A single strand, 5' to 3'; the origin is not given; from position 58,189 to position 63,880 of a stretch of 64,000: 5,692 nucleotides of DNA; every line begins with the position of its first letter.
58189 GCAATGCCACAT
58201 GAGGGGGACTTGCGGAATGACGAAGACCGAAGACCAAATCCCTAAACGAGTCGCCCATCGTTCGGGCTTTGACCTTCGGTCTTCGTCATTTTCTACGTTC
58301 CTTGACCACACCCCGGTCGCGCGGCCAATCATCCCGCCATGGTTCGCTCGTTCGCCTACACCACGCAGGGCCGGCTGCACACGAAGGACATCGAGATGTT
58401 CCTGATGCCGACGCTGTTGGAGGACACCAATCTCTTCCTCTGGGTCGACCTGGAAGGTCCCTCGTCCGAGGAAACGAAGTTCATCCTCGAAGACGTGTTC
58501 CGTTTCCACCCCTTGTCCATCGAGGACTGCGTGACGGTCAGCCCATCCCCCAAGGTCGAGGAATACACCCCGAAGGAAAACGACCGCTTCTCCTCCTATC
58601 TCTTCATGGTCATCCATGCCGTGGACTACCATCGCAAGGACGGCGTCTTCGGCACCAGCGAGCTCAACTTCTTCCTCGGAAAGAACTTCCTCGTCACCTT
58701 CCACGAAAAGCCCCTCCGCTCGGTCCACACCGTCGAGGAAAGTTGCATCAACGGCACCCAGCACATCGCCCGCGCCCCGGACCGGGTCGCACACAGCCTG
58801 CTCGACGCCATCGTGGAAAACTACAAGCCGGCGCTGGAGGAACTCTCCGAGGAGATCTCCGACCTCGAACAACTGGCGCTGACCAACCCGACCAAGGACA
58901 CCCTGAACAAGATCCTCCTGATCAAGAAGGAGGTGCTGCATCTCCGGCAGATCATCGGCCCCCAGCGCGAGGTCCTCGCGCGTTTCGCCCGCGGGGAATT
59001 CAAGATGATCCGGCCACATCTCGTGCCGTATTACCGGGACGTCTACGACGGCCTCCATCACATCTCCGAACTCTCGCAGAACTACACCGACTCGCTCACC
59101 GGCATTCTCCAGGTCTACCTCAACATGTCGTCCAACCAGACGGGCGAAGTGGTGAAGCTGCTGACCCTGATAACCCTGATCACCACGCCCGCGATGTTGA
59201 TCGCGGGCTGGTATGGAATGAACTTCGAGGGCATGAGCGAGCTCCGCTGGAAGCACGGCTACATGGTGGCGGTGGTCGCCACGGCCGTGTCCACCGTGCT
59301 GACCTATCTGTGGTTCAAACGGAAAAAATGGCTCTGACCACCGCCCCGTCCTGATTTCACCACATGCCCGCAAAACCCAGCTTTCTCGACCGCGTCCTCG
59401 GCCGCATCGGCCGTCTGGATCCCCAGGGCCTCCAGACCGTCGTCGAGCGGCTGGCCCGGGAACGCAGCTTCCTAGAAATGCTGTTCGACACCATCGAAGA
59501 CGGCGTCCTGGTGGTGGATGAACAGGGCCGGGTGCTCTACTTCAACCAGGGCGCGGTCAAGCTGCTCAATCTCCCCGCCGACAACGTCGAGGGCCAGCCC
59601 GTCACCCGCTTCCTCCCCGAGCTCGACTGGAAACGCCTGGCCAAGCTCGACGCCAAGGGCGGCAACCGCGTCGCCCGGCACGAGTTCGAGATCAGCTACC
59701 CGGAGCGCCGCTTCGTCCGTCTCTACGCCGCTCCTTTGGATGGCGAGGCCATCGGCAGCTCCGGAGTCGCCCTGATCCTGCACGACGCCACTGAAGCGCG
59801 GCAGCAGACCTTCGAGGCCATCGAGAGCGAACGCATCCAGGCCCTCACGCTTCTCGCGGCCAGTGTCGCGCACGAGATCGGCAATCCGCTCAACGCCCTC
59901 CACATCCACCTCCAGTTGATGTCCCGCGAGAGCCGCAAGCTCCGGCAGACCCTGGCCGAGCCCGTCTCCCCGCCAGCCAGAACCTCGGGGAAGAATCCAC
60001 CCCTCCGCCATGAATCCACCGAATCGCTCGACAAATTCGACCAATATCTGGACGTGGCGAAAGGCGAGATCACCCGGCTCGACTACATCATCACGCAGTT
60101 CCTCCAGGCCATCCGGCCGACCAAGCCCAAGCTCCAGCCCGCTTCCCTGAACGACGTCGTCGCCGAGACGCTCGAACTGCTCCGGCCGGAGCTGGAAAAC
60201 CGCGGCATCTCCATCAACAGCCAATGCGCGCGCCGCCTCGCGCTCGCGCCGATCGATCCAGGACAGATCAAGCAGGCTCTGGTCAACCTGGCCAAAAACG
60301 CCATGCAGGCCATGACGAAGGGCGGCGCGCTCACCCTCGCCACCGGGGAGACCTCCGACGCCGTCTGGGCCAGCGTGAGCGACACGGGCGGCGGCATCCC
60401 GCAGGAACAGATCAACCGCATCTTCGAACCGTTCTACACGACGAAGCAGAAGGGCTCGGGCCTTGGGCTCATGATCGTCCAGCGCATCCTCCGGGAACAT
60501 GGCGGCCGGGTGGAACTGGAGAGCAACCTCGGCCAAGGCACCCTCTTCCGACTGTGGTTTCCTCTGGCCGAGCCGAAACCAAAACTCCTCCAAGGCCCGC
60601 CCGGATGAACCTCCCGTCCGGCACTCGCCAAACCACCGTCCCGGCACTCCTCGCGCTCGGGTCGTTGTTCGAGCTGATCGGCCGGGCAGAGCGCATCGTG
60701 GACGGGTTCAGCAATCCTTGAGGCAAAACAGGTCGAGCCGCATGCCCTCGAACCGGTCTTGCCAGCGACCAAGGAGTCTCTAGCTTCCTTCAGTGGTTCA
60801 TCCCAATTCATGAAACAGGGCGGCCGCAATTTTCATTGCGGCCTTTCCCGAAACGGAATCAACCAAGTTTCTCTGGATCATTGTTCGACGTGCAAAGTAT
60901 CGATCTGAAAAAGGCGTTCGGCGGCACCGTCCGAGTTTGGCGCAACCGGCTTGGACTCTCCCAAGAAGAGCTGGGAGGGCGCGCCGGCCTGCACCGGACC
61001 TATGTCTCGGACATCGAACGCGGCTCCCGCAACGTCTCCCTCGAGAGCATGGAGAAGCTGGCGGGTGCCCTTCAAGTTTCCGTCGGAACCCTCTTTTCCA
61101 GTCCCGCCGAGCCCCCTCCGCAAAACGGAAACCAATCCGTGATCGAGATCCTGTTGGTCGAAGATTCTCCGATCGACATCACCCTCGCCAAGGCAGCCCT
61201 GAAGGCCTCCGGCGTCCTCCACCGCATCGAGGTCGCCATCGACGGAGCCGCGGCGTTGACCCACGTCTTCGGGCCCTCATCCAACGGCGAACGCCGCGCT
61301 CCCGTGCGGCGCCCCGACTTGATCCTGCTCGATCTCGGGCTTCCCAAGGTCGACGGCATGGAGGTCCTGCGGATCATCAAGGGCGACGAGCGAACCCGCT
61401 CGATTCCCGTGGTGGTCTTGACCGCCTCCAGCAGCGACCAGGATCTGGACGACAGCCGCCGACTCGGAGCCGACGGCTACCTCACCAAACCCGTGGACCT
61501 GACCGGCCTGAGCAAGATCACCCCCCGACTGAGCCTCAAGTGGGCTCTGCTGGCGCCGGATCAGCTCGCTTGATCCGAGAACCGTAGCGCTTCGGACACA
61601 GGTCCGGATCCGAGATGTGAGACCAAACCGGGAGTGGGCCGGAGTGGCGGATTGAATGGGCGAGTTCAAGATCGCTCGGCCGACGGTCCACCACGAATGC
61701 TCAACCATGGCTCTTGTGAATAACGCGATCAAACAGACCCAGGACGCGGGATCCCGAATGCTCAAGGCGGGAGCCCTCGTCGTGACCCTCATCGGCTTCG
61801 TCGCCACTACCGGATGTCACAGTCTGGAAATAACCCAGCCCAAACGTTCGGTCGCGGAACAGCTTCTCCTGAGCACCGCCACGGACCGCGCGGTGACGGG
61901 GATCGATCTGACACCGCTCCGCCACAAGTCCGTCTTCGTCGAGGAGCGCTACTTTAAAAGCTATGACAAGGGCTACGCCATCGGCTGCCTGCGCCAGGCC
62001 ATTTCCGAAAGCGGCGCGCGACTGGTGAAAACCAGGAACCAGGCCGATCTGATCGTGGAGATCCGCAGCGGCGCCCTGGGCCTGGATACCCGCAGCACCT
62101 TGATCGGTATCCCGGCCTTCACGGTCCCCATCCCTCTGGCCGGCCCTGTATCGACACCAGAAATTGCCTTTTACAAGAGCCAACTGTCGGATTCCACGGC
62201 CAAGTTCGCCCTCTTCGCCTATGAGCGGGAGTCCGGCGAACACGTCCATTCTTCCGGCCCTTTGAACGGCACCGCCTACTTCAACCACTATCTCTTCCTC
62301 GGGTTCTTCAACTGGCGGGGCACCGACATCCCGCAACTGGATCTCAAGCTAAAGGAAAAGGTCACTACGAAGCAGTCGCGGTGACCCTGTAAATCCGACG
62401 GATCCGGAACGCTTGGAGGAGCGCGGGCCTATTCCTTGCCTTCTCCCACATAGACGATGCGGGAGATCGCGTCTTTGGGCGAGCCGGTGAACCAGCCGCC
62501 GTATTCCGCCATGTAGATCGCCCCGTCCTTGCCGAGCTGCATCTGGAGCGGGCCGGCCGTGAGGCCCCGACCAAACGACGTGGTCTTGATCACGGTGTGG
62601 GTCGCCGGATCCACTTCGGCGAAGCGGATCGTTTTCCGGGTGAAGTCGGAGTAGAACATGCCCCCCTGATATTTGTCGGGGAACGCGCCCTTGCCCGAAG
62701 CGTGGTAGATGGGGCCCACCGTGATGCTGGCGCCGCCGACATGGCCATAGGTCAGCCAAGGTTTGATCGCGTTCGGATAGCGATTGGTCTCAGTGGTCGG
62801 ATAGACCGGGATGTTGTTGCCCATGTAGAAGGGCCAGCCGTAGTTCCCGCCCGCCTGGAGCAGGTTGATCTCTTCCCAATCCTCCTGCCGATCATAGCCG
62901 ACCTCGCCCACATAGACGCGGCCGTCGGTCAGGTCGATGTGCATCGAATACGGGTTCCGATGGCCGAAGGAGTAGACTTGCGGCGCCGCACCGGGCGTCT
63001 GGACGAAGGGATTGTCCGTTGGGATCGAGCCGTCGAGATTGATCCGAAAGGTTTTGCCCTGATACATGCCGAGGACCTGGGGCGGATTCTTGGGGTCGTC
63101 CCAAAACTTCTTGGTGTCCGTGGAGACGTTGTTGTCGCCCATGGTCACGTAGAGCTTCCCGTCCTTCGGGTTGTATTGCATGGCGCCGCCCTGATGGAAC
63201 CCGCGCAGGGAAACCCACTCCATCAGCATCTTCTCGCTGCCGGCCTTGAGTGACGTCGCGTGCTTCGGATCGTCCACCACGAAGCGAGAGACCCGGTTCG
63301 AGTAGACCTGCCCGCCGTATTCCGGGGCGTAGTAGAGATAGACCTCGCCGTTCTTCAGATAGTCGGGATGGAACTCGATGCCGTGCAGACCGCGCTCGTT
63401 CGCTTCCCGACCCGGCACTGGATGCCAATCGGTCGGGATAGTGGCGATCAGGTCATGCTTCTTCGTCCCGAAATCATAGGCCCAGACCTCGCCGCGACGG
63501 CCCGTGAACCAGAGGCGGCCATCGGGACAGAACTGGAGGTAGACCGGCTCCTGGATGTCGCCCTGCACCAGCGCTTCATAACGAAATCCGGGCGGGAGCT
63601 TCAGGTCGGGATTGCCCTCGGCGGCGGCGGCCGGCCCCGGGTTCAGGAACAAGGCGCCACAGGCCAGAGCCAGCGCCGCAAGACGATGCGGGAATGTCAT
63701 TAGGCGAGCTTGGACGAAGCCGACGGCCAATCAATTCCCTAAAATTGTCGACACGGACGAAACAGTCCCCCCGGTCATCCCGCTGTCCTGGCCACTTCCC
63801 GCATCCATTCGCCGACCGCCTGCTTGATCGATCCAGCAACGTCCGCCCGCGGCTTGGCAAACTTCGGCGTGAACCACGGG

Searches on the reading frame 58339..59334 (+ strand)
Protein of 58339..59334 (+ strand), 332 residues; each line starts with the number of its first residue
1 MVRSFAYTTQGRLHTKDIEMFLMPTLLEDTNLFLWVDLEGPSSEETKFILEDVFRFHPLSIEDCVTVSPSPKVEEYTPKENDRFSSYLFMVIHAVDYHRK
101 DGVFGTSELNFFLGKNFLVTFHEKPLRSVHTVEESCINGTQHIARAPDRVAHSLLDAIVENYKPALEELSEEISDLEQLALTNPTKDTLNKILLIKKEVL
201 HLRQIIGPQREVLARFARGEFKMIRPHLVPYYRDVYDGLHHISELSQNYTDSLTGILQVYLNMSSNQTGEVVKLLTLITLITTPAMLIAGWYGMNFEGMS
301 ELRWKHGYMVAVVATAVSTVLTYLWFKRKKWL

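Call 82: search_protein_families(library=pfam, proteins=[window:58339-59334:+], max_evalue=0.0001)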
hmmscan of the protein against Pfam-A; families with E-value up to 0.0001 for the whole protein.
window:58339-59334:+ (332 aa): 1 family
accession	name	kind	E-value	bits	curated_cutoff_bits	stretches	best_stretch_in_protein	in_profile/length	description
PF01544.23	CorA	-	6.7e-65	219.7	27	1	33-328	4-292/292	CorA-like Mg2+ transporter protein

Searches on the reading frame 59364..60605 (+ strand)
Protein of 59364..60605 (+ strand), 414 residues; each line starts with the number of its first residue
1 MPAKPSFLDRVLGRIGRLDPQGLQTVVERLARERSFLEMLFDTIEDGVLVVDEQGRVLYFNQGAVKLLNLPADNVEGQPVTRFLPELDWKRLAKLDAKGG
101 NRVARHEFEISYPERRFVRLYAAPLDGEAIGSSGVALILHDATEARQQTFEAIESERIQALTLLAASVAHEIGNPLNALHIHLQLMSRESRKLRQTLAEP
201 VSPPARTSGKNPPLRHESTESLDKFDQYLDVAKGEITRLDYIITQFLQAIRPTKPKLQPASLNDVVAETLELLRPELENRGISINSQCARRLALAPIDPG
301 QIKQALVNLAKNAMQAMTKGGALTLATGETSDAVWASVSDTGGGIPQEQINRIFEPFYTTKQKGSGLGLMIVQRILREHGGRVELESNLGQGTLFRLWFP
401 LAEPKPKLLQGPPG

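Call 82: search_protein_families(library=pfam, proteins=[window:59364-60605:+], max_evalue=0.0001)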
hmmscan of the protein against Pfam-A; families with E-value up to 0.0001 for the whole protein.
window:59364-60605:+ (414 aa): 9 families
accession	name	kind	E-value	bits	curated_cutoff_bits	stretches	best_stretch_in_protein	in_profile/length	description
PF02518.31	HATPase_c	-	2.3e-26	92.8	26.4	1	298-402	2-110/111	Histidine kinase-, DNA gyrase B-, and HSP90-like ATPase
PF08448.16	PAS_4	-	1.4e-10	41.8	23.1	1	41-147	1-110/110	PAS fold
PF00989.32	PAS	-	1.2e-08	35.4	22.6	1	37-88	3-54/113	PAS fold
PF13426.13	PAS_9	-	3e-08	34.3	27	1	46-144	2-103/103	PAS domain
PF13188.13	PAS_8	-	3.6e-08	33.4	21.8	1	36-91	2-54/65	PAS domain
PF00512.31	HisKA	-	1.3e-06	28.8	26.9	0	161-195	2-38/66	His Kinase A (phospho-acceptor) domain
PF12860.13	PAS_7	-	5.8e-06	26.9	27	1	42-125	2-95/115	PAS fold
PF13596.12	PAS_10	-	7.5e-05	23.8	22.1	0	37-141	1-104/106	PAS domain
PF24820.1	Diguanyl_cycl_sensor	-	7.7e-05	23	28.1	0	41-89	2-50/109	Diguanylate cyclase-like sensor domain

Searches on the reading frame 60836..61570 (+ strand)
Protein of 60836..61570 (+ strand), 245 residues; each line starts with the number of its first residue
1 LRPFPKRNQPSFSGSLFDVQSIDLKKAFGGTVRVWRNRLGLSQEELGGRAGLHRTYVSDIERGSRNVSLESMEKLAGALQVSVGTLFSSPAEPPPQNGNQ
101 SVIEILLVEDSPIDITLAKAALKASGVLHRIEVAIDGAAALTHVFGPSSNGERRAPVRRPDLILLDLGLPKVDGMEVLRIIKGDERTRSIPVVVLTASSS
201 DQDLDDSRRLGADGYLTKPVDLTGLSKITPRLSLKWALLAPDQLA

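Call 82: search_protein_families(library=pfam, proteins=[window:60836-61570:+], max_evalue=0.0001)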
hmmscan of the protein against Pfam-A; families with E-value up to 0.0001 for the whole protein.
window:60836-61570:+ (245 aa): 3 families
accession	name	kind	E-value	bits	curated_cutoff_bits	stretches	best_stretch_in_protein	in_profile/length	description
PF00072.30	Response_reg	-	1.3e-18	67.6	30.2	1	105-226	1-107/111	Response regulator receiver domain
PF01381.28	HTH_3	-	1.8e-14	53.9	23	1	35-84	4-53/55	Helix-turn-helix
PF13560.12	HTH_31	-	8.8e-12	45.6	27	1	27-82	1-57/64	Helix-turn-helix domain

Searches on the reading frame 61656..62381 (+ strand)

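Call 82: search_protein_families(library=pfam, proteins=[window:61656-62381:+], max_evalue=0.0001)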
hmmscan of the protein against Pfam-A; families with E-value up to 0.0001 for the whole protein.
window:61656-62381:+ (242 aa): 1 family
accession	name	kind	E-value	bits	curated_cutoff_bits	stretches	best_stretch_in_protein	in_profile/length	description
PF20360.3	DUF6655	-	6.8e-19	68.5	27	1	61-205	10-167/259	Family of unknown function (DUF6655)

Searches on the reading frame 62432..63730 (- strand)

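Call 82: search_protein_families(library=pfam, proteins=[window:62432-63730:-], max_evalue=0.0001)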
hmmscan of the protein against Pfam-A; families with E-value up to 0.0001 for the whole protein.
window:62432-63730:- (433 aa): 1 family
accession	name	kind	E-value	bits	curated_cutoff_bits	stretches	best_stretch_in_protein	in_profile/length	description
PF07995.17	GSDH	-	3.3e-50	171.7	25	1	60-408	2-322/332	Glucose / Sorbosone dehydrogenase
